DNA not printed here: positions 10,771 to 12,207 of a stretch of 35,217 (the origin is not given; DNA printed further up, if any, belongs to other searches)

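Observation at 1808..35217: Locus-level hypothesis: a dockerin-displayed system for a phosphorylated mannose/GlcNAc-containing glycan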

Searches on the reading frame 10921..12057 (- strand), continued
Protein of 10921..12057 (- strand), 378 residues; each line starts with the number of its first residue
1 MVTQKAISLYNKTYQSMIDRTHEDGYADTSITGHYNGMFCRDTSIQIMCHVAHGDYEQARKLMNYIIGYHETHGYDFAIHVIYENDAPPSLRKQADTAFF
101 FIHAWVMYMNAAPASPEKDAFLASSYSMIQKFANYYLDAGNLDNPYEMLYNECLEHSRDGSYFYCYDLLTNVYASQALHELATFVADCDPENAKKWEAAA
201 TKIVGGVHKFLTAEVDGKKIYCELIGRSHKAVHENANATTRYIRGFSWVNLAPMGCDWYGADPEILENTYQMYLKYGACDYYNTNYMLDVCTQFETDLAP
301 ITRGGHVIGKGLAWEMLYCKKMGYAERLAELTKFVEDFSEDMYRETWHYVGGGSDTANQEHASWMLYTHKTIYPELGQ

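Call 38: find_encoding_contigs(protein=P0060, flank=10000, max_places=1)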
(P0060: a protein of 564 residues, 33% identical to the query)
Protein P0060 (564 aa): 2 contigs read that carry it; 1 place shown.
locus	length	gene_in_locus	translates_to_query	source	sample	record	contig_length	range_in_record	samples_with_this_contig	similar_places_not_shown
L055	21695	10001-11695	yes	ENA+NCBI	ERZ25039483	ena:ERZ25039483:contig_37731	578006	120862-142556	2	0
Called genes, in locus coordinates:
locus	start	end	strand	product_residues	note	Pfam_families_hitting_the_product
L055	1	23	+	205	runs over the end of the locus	PF01488:Shikimate_DH (weak), PF03446:NAD_binding_2 (weak), PF03807:F420_oxidored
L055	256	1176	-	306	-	PF13495:Phage_int_SAM_4 (faint), PF02899:Phage_int_SAM_1, PF00589:Phage_integrase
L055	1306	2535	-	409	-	PF00665:rve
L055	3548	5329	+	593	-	-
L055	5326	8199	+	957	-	-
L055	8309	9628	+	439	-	PF01610:DDE_Tnp_ISL3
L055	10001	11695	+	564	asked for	-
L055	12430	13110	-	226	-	PF01209:Ubie_methyltran, PF13489:Methyltransf_23, PF05175:MTS (weak), PF13847:Methyltransf_31, PF08241:Methyltransf_11, PF08242:Methyltransf_12, PF13649:Methyltransf_25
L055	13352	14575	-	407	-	PF00589:Phage_integrase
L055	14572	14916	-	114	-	PF12728:HTH_17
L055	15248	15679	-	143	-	PF00383:dCMP_cyt_deam_1, PF14437:MafB19-deam, PF14439:Bd3614-deam (weak)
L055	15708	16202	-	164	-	PF27101:Rv3753c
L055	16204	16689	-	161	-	PF27101:Rv3753c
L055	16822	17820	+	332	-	PF02826:2-Hacid_dh_C (faint), PF03446:NAD_binding_2, PF03807:F420_oxidored, PF02153:PDH_N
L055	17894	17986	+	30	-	-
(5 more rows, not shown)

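Call 43: search_protein_families(library=pfam, proteins=[L049:6915-9548:+, L010:11482-14166:+, L021:4869-7610:+, L006:11221-13881:+], max_evalue=0.01)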
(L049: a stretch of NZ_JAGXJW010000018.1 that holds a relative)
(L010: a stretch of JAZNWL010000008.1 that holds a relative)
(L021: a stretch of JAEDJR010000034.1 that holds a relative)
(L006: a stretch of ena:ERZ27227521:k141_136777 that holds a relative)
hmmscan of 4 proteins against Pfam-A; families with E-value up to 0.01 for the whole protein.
L049:6915-9548:+ (877 aa): 4 families
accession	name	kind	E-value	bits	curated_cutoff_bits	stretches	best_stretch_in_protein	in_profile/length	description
PF22666.2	Glyco_hydro_2_N2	-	7.6e-34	117.6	27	1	68-233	9-166/167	Glycosyl hydrolase 2 galactose-binding domain-like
PF17753.7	Ig_mannosidase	-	3.5e-10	39.8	22.6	1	802-867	4-71/81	Ig-fold domain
PF00703.27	Glyco_hydro_2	-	1.3e-07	32.8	23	1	245-354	2-109/109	Glycosyl hydrolases family 2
PF02837.24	Glyco_hydro_2_N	-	1.5e-07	32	28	1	106-177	64-133/169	Glycosyl hydrolases family 2, sugar binding domain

L010:11482-14166:+ (894 aa): 3 families
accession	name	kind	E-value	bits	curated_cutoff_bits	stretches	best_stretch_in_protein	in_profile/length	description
PF01373.23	Glyco_hydro_14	-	2.8e-06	27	27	1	576-651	170-246/402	Glycosyl hydrolase family 14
PF20251.4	Big_14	-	0.00019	21.8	27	1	191-271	22-94/104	Bacterial Ig-like domain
PF02449.21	Glyco_hydro_42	-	0.00061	19.7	21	1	590-625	148-188/376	Beta-galactosidase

L021:4869-7610:+ (913 aa): 4 families
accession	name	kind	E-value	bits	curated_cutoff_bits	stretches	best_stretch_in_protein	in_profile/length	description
PF01074.27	Glyco_hydro_38N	-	1.8e-34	119.8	25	1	5-266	3-257/270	Glycosyl hydrolases family 38 N-terminal domain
PF09261.16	Alpha-mann_mid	-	2.6e-12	47.1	31.1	1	290-383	4-94/96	Alpha mannosidase middle domain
PF07748.19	Glyco_hydro_38C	-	5.8e-08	33.7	25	1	508-719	1-200/206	Glycosyl hydrolases family 38 C-terminal domain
PF17677.7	Glyco_hydro38C2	-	2.3e-05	24.9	22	1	828-900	2-72/72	Glycosyl hydrolases family 38 C-terminal beta sandwich domain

L006:11221-13881:+ (886 aa): 3 families
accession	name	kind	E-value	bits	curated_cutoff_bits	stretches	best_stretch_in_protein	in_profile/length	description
PF01373.23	Glyco_hydro_14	-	1.5e-05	24.6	27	1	578-643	180-246/402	Glycosyl hydrolase family 14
PF20251.4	Big_14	-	0.00025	21.4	27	1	183-263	22-94/104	Bacterial Ig-like domain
PF02449.21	Glyco_hydro_42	-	0.00054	19.9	21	1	578-616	144-187/376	Beta-galactosidase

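Call 53: search_solved_structures(query=A1, max_evalue=10, show_alignments=3)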
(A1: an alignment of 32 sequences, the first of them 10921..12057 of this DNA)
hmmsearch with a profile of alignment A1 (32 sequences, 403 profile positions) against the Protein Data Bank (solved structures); distinct sequences matched with E-value up to 10: 1.
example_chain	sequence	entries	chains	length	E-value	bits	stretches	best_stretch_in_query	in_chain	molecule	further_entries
4rzp_A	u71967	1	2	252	1.2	11.1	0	191-256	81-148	Engineered Protein OR366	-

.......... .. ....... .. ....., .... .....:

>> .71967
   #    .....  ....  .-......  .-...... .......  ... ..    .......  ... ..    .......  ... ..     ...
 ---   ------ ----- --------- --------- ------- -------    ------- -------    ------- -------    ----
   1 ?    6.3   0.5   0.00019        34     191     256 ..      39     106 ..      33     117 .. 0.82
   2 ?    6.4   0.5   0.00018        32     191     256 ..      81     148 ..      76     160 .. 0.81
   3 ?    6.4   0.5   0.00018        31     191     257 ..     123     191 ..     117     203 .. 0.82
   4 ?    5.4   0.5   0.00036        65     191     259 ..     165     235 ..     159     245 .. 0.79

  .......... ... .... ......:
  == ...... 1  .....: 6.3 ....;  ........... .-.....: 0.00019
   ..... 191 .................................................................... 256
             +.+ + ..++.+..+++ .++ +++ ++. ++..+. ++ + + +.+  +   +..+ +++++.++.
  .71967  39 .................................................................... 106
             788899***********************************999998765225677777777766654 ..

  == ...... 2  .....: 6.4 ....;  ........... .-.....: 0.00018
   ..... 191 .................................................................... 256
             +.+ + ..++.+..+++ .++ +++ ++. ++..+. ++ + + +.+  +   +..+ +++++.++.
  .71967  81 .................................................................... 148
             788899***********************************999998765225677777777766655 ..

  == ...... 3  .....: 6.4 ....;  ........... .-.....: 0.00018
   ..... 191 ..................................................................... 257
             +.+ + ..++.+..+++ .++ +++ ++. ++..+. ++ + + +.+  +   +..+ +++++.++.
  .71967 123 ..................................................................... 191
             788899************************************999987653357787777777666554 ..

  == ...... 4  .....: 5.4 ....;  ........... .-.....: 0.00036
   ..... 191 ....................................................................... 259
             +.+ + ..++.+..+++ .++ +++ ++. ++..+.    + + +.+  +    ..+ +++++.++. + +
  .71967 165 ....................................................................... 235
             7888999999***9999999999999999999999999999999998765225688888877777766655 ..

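Call 54: search_protein_families(library=pfam, alignment_id=A1, max_evalue=1)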
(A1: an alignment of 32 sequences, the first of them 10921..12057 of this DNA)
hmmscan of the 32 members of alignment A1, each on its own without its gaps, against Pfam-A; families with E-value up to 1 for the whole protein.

A. member 1, window:10921-12057:- (378 aa): 1 family
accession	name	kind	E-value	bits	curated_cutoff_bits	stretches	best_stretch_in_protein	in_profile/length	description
PF06824.17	Glyco_hydro_125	-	0.031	13.6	23.4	0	159-235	216-294/414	Metal-independent alpha-mannosidase (GH125)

B. families by the number of members that match (of 32 scanned): 26 families (the first 25 are shown)
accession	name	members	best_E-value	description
PF17389.8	Bac_rhamnosid6H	7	1.1e-07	Bacterial alpha-L-rhamnosidase 6 hairpin glycosidase domain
PF12895.13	ANAPC3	4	0.0011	Anaphase-promoting complex, cyclosome, subunit 3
PF00404.24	Dockerin_1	3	2.6e-11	Dockerin type I domain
PF17660.6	BTRD1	3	0.047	Polyglycine hydrolase-like, structural repeat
PF24722.1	DUF7674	2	0.052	Domain of unknown function (DUF7674)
PF03372.29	Exo_endo_phos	1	1.3e-14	Endonuclease/Exonuclease/phosphatase family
PF23226.1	Exo_endo_phos_PGAP2IP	1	4e-13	PGAP2IP, C-terminal nuclease-like domain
PF10633.15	NPCBM_assoc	1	1.3e-11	NPCBM-associated, NEW3 domain of alpha-galactosidase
PF13287.12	Fn3_assoc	1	1.6e-09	Fn3 associated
PF13290.12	CHB_HEX_C_1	1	1.1e-08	Chitobiase/beta-hexosaminidase C-terminal domain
PF22422.2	MGH1-like_GH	1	3.1e-05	Mannosylglycerate hydrolase MGH1-like glycoside hydrolase domain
PF08005.17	PHR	1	0.00021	PHR domain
PF00723.27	Glyco_hydro_15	1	0.0065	Glycosyl hydrolases family 15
PF13313.11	DUF4082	1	0.013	Domain of unknown function (DUF4082)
PF10518.14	TAT_signal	1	0.016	TAT (twin-arginine translocation) pathway signal sequence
PF06824.17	Glyco_hydro_125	1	0.031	Metal-independent alpha-mannosidase (GH125)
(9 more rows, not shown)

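Call 59: search_protein_families(library=pfam, proteins=[L017:1692-2945:+, L017:3007-3903:-, L017:3944-5365:+, L017:5524-6435:-, L017:6255-7262:+, L017:7282-10008:+, L017:11285-12406:-, L017:12509-13372:-, L017:13538-14851:+, L021:8838-9938:+], max_evalue=0.001)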
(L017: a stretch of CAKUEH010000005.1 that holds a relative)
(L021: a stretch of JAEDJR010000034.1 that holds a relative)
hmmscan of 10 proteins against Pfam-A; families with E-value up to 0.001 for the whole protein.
L017:1692-2945:+ (417 aa): 2 families
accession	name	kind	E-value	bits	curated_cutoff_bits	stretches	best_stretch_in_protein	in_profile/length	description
PF01204.24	Trehalase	-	6.5e-73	246.8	21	1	36-407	112-507/512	Trehalase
PF22422.2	MGH1-like_GH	-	7.5e-26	92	27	1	91-391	39-353/356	Mannosylglycerate hydrolase MGH1-like glycoside hydrolase domain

L017:3007-3903:- (298 aa): 2 families
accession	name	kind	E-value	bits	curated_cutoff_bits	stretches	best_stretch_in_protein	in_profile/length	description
PF12850.12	Metallophos_2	-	2.1e-18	67.2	27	1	49-236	1-138/154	Calcineurin-like phosphoesterase superfamily domain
PF00149.33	Metallophos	-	2.9e-12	47.9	21.5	1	49-115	1-75/191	Calcineurin-like phosphoesterase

L017:3944-5365:+ (473 aa): 3 families
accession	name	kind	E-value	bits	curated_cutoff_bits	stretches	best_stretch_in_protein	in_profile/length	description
PF01547.30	SBP_bac_1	-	1.7e-33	117.4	26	1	94-385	5-304/307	Bacterial extracellular solute-binding protein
PF13416.11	SBP_bac_8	-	6.7e-26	92.1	27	1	101-385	1-247/279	Bacterial extracellular solute-binding protein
PF13343.11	SBP_bac_6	-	0.00016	21.6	24.6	0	140-220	4-87/245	Bacterial extracellular solute-binding protein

L017:5524-6435:- (303 aa): 0 families

L017:6255-7262:+ (335 aa): 1 family
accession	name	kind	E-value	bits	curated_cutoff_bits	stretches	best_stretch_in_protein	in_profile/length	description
PF00528.27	BPD_transp_1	-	5.4e-16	59.3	26.4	1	148-320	2-174/184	Binding-protein-dependent transport system inner membrane component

L017:7282-10008:+ (908 aa): 4 families
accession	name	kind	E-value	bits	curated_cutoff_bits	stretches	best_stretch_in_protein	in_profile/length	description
PF01074.27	Glyco_hydro_38N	-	7e-35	121.2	25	1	5-266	3-257/270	Glycosyl hydrolases family 38 N-terminal domain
PF09261.16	Alpha-mann_mid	-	1.5e-12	47.8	31.1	1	289-384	3-95/96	Alpha mannosidase middle domain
PF07748.19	Glyco_hydro_38C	-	8.5e-08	33.1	25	1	508-717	1-200/206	Glycosyl hydrolases family 38 C-terminal domain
PF17677.7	Glyco_hydro38C2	-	2.3e-06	28.1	22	1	823-895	2-72/72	Glycosyl hydrolases family 38 C-terminal beta sandwich domain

L017:11285-12406:- (373 aa): 0 families

L017:12509-13372:- (287 aa): 2 families
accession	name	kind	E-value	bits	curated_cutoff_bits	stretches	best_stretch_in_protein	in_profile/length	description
PF12833.13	HTH_18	-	1.9e-24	86.2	33.6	1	198-276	2-80/80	Helix-turn-helix domain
PF00165.29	HTH_AraC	-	1.8e-18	66.6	26.6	2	184-225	1-42/42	Bacterial regulatory helix-turn-helix proteins, AraC family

L017:13538-14851:+ (437 aa): 0 families

L021:8838-9938:+ (366 aa): 4 families
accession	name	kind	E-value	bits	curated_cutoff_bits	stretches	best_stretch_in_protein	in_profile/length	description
PF00480.26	ROK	-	1.2e-38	133.8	22.9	1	93-267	2-177/294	ROK family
PF13412.12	HTH_24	-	0.00021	21.2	21.9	1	27-65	9-47/48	Winged helix-turn-helix DNA-binding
PF01047.28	MarR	-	0.0003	21.1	24.6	1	28-75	10-57/59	MarR family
PF12802.13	MarR_2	-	0.0004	20.9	27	1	30-74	14-59/61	MarR family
